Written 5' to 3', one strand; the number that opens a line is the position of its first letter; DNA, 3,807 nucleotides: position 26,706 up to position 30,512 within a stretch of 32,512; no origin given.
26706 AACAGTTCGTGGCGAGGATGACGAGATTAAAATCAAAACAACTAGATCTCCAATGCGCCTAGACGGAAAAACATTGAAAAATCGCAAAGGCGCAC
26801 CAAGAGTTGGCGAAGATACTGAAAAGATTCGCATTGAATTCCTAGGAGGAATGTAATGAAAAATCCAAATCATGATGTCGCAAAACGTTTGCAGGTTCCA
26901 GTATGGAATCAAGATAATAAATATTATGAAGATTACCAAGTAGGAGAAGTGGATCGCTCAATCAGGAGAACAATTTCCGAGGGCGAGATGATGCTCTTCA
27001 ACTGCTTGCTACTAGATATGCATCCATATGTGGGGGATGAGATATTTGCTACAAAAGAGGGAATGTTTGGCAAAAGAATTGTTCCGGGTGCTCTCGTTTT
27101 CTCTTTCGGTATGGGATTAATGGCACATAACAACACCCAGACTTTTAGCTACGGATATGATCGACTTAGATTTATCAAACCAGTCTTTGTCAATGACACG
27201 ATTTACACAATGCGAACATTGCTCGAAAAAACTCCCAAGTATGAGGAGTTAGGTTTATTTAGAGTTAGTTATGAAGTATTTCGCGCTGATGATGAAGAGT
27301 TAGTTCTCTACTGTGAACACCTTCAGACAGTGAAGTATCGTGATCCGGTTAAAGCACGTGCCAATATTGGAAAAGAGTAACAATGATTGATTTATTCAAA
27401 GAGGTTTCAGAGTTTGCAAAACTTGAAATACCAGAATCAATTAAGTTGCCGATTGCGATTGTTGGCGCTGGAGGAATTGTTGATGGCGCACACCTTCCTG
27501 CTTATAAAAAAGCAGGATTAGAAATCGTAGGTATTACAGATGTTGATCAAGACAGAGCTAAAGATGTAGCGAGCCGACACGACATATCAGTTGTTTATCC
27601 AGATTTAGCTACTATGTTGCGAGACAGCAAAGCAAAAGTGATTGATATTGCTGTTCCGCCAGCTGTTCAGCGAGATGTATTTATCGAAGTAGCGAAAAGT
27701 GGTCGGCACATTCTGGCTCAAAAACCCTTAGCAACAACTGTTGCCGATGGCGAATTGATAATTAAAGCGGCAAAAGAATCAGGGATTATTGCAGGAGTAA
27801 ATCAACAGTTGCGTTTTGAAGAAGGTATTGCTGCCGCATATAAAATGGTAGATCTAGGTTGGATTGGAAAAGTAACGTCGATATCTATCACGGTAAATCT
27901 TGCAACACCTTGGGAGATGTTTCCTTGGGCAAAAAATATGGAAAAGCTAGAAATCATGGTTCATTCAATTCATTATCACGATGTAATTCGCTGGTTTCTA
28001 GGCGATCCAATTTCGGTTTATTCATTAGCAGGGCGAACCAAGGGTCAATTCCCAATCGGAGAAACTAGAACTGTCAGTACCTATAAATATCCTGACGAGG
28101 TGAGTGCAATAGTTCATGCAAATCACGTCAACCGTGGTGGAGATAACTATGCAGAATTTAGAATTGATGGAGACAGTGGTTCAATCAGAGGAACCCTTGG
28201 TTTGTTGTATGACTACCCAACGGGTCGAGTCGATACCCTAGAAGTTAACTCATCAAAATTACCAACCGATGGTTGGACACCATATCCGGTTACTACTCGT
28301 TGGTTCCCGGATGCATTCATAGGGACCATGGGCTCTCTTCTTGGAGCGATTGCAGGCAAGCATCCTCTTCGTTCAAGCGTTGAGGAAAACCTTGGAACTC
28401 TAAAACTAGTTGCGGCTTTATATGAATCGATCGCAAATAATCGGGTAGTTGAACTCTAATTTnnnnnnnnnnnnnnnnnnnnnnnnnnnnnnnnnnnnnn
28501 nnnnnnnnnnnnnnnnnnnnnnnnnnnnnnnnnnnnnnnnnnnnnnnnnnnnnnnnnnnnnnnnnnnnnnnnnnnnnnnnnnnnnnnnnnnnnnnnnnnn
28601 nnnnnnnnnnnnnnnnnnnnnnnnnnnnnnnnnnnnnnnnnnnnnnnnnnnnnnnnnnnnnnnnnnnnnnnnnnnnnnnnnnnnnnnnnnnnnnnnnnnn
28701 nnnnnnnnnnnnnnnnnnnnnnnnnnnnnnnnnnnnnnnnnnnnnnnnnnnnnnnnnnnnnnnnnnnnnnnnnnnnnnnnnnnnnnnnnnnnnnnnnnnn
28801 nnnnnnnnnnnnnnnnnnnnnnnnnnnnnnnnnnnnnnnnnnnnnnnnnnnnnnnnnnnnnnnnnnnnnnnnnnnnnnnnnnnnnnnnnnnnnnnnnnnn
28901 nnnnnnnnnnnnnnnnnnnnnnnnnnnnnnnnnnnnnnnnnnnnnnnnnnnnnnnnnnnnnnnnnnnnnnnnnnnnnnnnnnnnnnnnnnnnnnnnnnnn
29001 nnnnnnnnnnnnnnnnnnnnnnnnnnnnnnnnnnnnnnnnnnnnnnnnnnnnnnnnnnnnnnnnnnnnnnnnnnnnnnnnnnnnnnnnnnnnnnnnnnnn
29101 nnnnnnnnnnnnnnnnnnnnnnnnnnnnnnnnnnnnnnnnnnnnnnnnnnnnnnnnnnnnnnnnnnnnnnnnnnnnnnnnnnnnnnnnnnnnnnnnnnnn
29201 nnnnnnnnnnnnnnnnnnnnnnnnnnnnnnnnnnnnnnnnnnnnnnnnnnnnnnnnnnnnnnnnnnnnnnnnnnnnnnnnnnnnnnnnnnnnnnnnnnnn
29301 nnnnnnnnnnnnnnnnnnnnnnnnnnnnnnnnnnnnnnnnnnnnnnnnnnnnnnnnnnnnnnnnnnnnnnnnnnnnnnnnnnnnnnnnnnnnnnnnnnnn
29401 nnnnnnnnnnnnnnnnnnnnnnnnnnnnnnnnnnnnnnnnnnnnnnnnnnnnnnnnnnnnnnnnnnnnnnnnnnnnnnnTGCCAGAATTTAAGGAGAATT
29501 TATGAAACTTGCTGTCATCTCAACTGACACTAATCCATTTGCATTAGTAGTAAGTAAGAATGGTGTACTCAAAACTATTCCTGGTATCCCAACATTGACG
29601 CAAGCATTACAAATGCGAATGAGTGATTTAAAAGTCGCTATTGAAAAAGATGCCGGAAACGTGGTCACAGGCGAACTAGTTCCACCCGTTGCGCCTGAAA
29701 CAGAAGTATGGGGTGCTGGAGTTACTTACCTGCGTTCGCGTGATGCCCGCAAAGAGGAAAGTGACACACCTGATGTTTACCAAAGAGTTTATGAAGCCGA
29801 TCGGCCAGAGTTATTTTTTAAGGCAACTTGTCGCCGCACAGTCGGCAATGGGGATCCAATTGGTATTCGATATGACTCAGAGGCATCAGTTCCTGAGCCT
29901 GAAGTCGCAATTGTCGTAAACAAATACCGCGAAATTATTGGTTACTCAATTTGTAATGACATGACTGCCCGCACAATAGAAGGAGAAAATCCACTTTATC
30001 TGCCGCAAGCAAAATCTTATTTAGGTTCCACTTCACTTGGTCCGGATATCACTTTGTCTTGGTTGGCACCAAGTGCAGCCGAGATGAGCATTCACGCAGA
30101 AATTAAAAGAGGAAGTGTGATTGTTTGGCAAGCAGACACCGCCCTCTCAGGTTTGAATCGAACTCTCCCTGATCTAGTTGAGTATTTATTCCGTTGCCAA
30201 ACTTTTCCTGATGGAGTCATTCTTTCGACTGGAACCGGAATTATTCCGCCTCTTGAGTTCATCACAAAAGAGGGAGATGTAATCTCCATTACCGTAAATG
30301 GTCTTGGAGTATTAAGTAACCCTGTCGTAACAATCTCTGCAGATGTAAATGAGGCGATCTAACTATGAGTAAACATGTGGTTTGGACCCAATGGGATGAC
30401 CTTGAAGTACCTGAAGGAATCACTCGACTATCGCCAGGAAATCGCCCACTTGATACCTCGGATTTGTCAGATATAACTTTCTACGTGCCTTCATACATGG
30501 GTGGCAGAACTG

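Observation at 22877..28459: CoA-transferase plus two MaoC hot-dog proteins plus a cytoplasmic SBP-fold protein interleaved with lactonase, mutarotase and sugar dehydrogenase: a possible CoA-dependent branch of aldonate/deoxy-sugar catabolism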

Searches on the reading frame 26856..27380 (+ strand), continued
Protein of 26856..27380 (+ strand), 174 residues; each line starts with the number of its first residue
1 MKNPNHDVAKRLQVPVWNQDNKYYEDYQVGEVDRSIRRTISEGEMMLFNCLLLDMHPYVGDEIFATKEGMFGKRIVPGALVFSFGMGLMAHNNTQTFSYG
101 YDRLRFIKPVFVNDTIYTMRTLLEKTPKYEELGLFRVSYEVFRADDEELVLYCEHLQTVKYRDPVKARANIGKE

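Call 100: search_protein_families(library=pfam, proteins=[L150:1775-2944:-, L150:5518-6513:+, L150:10947-11966:+, L150:12461-13282:-, L091:10806-11609:+, L091:11885-14035:+, L091:14023-15669:+, L125:5215-6546:+, L125:13382-15001:+, L125:15157-17259:+], max_evalue=0.001)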
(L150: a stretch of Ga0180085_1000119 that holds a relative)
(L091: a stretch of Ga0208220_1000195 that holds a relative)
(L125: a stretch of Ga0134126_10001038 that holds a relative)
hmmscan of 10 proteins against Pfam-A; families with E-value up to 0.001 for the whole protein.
L150:1775-2944:- (389 aa): 1 family
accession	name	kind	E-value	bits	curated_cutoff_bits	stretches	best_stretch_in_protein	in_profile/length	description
PF14871.12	GHL6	-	6.3e-15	56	35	1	71-189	2-132/132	Hypothetical glycosyl hydrolase 6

L150:5518-6513:+ (331 aa): 8 families
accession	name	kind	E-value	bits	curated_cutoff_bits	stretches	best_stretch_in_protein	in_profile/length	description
PF01370.27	Epimerase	-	1.9e-32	113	20.9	1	11-257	2-240/240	NAD dependent epimerase/dehydratase family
PF16363.11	GDP_Man_Dehyd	-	1.1e-20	74.8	27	1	11-263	1-255/332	GDP-mannose 4,6 dehydratase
PF01073.25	3Beta_HSD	-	1.1e-15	57.8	22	1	11-201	1-190/280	3-beta hydroxysteroid dehydrogenase/isomerase family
PF04321.23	RmlD_sub_bind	-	5.3e-11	42.6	27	1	8-197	1-156/287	RmlD substrate binding domain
PF07993.18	NAD_binding_4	-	1.6e-10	41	20.1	1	82-196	89-211/258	Male sterility protein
PF02719.21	Polysacc_synt_2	-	3.3e-08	33.5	20.2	1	11-134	2-131/293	Polysaccharide biosynthesis protein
PF08659.16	KR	-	7.6e-07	29.7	22.6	1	10-95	3-95/180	KR domain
PF00106.31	adh_short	-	4.9e-05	23.3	26.6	1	11-81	4-73/195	short chain dehydrogenase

L150:10947-11966:+ (339 aa): 3 families
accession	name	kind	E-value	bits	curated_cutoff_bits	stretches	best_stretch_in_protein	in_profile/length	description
PF00793.26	DAHP_synth_1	-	4.7e-82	275.4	25.5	1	87-329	6-265/270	DAHP synthetase I family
PF18152.6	DAHP_snth_FXD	-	5.1e-21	74.7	27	1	1-69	1-67/67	DAHP synthase ferredoxin-like domain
PF03102.20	NeuB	-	1.1e-11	45.1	22.1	1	136-336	45-237/241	NeuB family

L150:12461-13282:- (273 aa): 2 families
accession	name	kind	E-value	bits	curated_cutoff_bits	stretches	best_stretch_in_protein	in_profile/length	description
PF13478.12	XdhC_C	-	4.6e-40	137.5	29.7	1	115-256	2-125/125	XdhC Rossmann domain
PF02625.21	XdhC_CoxI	-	9.6e-21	73.9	24.3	1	18-82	2-66/68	XdhC and CoxI family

L091:10806-11609:+ (267 aa): 1 family
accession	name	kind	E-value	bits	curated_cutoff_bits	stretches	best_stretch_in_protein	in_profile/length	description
PF06379.18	RhaT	-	2.1e-15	57.3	27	1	19-175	3-161/344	L-rhamnose-proton symport protein (RhaT)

L091:11885-14035:+ (716 aa): 6 families
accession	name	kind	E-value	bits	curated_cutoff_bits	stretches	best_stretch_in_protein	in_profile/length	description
PF09699.15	Paired_CXXCH_1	-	5.3e-10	39.3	20.6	1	598-636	7-40/41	Doubled CXXCH motif (Paired_CXXCH_1)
PF22113.1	Mtrc-MtrF_II-IV_dom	-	2e-08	34.4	30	1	626-709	7-98/176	Outer membrane cytochrome MtrC/MtrF-like, domains II/IV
PF14522.11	Cytochrome_C7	-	1.9e-06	28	24.8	0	451-531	13-66/67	Cytochrome c7 and related cytochrome c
PF14559.12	TPR_19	-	3.5e-05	24.5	25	0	111-154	3-46/68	Tetratricopeptide repeat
PF13435.11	Cytochrome_C554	-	5e-05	24.6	20.8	0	449-489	46-84/84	Cytochrome c554 and c-prime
PF14537.11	Cytochrom_c3_2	-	0.00041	21.2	25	0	451-532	6-65/79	Cytochrome c3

L091:14023-15669:+ (548 aa): 11 families
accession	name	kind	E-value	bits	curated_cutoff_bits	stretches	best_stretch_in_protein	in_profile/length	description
PF07719.23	TPR_2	-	2.9e-10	39.9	27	0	505-536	3-34/34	Tetratricopeptide repeat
PF13428.12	TPR_14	-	1.4e-08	35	23.5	1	505-545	3-43/44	Tetratricopeptide repeat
PF14559.12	TPR_19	-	2.6e-08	34.5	25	2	487-545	9-67/68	Tetratricopeptide repeat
PF14522.11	Cytochrome_C7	-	4.7e-07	30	24.8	0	292-348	12-66/67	Cytochrome c7 and related cytochrome c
PF13181.12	TPR_8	-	1.1e-06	28.8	25.7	0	509-535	7-33/34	Tetratricopeptide repeat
PF00515.34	TPR_1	-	1.3e-06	28.4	27.8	0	443-466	7-30/34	Tetratricopeptide repeat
PF09699.15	Paired_CXXCH_1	-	2e-06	27.8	20.6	0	295-325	8-38/41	Doubled CXXCH motif (Paired_CXXCH_1)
PF14537.11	Cytochrom_c3_2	-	4.5e-06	27.5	25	0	159-232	8-66/79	Cytochrome c3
PF22113.1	Mtrc-MtrF_II-IV_dom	-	4.7e-05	23.4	30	0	149-199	112-168/176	Outer membrane cytochrome MtrC/MtrF-like, domains II/IV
PF11846.14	Wzy_C_2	-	0.00048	20.6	28.5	0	506-540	149-183/191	Virulence factor membrane-bound polymerase, C-terminal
PF13435.11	Cytochrome_C554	-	0.00083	20.7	20.8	0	157-195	48-84/84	Cytochrome c554 and c-prime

L125:5215-6546:+ (443 aa): 5 families
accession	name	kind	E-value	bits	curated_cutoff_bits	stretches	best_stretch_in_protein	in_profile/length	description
PF03721.20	UDPG_MGDP_dh_N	-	1.6e-46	158.7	27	1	25-201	2-181/187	UDP-glucose/GDP-mannose dehydrogenase family, NAD binding domain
PF00984.24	UDPG_MGDP_dh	-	4.8e-31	107.2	25.4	1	222-311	2-92/94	UDP-glucose/GDP-mannose dehydrogenase family, central domain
PF03720.21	UDPG_MGDP_dh_C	-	1.7e-21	77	30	1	340-433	2-102/103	UDP-glucose/GDP-mannose dehydrogenase family, UDP binding domain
PF03446.21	NAD_binding_2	-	8.8e-10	39.3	21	1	25-151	1-103/161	NAD binding domain of 6-phosphogluconate dehydrogenase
PF02737.24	3HCDH_N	-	0.00048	20.5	22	0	26-90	2-59/180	3-hydroxyacyl-CoA dehydrogenase, NAD binding domain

L125:13382-15001:+ (539 aa): 3 families
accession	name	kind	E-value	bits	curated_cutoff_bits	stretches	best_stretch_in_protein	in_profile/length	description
PF16499.11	Melibiase_2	-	6.2e-45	154.1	23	1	156-449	2-284/284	Alpha galactosidase A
PF17801.7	Melibiase_C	-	2e-18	66.6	22.9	1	462-534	2-70/71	Alpha galactosidase C-terminal beta sandwich domain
PF05345.18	He_PIG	-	2.5e-08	34.7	24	1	76-146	10-93/96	Putative Ig domain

L125:15157-17259:+ (700 aa): 4 families
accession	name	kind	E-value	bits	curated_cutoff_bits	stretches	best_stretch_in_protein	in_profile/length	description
PF02836.23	Glyco_hydro_2_C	-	3.2e-27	95.9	21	1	310-525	2-212/302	Glycosyl hydrolases family 2, TIM barrel domain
PF02837.24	Glyco_hydro_2_N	-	2.2e-21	76.9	28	1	40-193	2-169/169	Glycosyl hydrolases family 2, sugar binding domain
PF00703.27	Glyco_hydro_2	-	1.9e-06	29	23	1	202-307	6-109/109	Glycosyl hydrolases family 2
PF22666.2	Glyco_hydro_2_N2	-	1.4e-05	25.7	27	1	92-167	50-124/167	Glycosyl hydrolase 2 galactose-binding domain-like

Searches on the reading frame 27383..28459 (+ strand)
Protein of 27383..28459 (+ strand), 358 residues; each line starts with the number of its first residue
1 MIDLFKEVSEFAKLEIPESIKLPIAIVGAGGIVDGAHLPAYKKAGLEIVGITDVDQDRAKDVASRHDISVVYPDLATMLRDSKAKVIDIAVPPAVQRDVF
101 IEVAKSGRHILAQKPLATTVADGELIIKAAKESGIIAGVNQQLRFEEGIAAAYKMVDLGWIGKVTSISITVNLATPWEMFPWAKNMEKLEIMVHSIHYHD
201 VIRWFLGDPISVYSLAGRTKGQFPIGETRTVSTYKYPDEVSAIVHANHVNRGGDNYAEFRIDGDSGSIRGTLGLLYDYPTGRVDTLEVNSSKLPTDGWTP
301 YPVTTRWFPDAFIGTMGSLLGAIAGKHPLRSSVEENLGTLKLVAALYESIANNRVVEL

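Call 4: search_protein_families(library=pfam, proteins=[window:27383-28459:+], max_evalue=0.01)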
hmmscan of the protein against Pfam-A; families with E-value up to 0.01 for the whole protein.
window:27383-28459:+ (358 aa): 3 families
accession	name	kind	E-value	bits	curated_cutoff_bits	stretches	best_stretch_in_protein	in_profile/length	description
PF01408.29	GFO_IDH_MocA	-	1.9e-20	74.2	24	1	24-140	3-119/120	Oxidoreductase family, NAD-binding Rossmann fold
PF22725.1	GFO_IDH_MocA_C3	-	7.6e-11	42.5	27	1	150-269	2-124/124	GFO/IDH/MocA C-terminal domain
PF02894.22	GFO_IDH_MocA_C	-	2.3e-08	34.5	22.9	1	154-358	2-218/218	Oxidoreductase family, C-terminal alpha/beta domain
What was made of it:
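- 27383..28459 (+): Gfo/Idh/MocA dehydrogenase that always accompanies the module. Pfam scores 74 bits (call 4).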

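Call 5: search_protein_families(library=ncbifam, proteins=[window:27383-28459:+], max_evalue=0.01)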
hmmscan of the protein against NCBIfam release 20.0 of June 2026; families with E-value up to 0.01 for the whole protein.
window:27383-28459:+ (358 aa): 11 families
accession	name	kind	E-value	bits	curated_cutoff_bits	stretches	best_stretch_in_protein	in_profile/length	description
NF040723.1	UDP-GlcNAcDh_Arch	equivalog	7.9e-24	84.7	450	1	24-249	3-218/302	UDP-N-acetylglucosamine 3-dehydrogenase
TIGR04380.1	myo_inos_iolG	equivalog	1.7e-20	73.1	355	1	22-217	2-197/330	inositol 2-dehydrogenase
NF052479.1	LevoglcsnDh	equivalog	3.6e-18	65.4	650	1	50-168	40-158/386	levoglucosan dehydrogenase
NF052679.1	InsChiInosDhIolG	equivalog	2.7e-12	46.4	540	1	22-209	3-188/343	bifunctional inositol 2-dehydrogenase/D-chiro-inositol 1-dehydrogenase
NF058561.1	BT_2158_fam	equivalog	1.3e-10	40.5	750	1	18-171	32-184/487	glycoside 3-dehydrogenase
NF058563.1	BT_2159_fam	equivalog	2.8e-09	36.5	650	1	24-207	3-184/350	disaccharide 3-dehydrogenase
NF041392.1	XylDh_Gfo6_Halo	equivalog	4.5e-09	35.6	350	1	22-246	17-254/350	D-xylose 1-dehydrogenase Gfo6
NF007574.0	PRK10206.1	equivalog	1.3e-07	31.1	352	1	25-267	6-244/345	oxidoreductase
NF008607.0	PRK11579.1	subfamily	3.1e-05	23.1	330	1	24-166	7-147/346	oxidoreductase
NF003992.0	PRK05472.2-1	equivalog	0.00049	19.3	226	1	22-123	99-201/249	redox-sensing transcriptional repressor Rex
NF003995.0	PRK05472.2-4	subfamily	0.0095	15.5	126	0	22-107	84-169/213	redox-sensing transcriptional repressor Rex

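Call 76: search_solved_structures(query=window:27383-28459:+, max_evalue=1e-8)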
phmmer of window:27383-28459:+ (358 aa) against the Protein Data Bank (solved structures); distinct sequences matched with E-value up to 1e-8: 32.
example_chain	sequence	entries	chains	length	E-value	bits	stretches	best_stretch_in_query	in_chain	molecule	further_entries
3q2k_A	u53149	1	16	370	1.6e-16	63.5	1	21-219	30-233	oxidoreductase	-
7xr9_A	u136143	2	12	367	8.2e-15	57.9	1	21-165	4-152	DgpA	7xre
5uhw_A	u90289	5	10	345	1.6e-14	56.9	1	24-357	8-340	Oxidoreductase protein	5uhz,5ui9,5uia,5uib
2glx_A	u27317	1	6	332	2.7e-13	52.9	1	26-312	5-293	1,5-anhydro-D-fructose reductase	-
1ofg_A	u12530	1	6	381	5.8e-13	51.8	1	14-356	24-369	GLUCOSE-FRUCTOSE OXIDOREDUCTASE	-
1ryd_A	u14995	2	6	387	6.1e-13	51.7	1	14-356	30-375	glucose-fructose oxidoreductase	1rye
1h6a_A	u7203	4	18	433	9e-13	51.1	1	13-356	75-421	PRECURSOR FORM OF GLUCOSE-FRUCTOSE OXIDOREDUCTASE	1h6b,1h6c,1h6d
1evj_A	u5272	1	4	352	1.4e-12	50.5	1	24-356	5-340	GLUCOSE-FRUCTOSE OXIDOREDUCTASE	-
9azo_A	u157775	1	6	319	2.5e-12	49.7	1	20-288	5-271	PmdC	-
4koa_A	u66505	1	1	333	2.7e-12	49.6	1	26-313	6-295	1,5-anhydro-D-fructose reductase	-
3q2i_A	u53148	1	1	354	1.7e-11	47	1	21-236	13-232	dehydrogenase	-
6z3c_AAA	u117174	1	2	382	1.8e-11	46.8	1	23-214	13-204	Gfo/Idh/MocA family oxidoreductase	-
6z3b_A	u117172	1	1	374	2.4e-11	46.4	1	25-214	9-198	Gfo/Idh/MocA family oxidoreductase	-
6z3b_B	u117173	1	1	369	2.5e-11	46.4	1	25-214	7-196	Gfo/Idh/MocA family oxidoreductase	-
9m3d_B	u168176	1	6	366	4e-11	45.7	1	21-207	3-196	DgpA1 from W974-1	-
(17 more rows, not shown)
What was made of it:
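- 27383..28459 (+): The nearest solved structures score at most 63 bits (call 76).
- Tried and rejected: All matches are distant, at most 63 bits, so the substrate cannot be inferred (call 76).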

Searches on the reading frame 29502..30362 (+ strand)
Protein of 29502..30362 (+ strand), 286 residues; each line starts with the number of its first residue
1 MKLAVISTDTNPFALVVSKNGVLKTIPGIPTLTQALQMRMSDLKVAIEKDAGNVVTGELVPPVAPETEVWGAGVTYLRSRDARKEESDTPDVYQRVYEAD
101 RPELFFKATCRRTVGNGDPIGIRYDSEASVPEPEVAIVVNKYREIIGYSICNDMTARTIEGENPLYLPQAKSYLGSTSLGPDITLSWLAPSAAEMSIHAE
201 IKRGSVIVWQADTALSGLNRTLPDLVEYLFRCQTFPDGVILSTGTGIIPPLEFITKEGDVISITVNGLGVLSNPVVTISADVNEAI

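Call 4: search_protein_families(library=pfam, proteins=[window:29502-30362:+], max_evalue=0.01)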
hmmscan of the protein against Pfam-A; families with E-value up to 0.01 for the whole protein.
window:29502-30362:+ (286 aa): 1 family
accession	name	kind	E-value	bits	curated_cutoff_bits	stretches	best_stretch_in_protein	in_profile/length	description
PF01557.24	FAA_hydrolase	-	1.2e-14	55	23.9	1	99-276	28-214/214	Fumarylacetoacetate (FAA) hydrolase C-terminal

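Call 5: search_protein_families(library=ncbifam, proteins=[window:29502-30362:+], max_evalue=0.01)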
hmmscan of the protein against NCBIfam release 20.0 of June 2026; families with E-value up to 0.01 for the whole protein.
window:29502-30362:+ (286 aa): 3 families
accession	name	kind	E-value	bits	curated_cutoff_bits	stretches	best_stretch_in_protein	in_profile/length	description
NF040903.1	GguC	equivalog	1.2e-09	37.7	340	1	101-269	136-309/329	AraD1 family protein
TIGR02303.1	HpaG-C-term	equivalog_domain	5.7e-06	26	276.4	1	144-276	118-243/245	4-hydroxyphenylacetate degradation bifunctional isomerase/decarboxylase, C-terminal subunit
TIGR02305.1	HpaG-N-term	equivalog_domain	0.00065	19.3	228.65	1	145-275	85-205/205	4-hydroxyphenylacetate degradation bifunctional isomerase/decarboxylase, N-terminal subunit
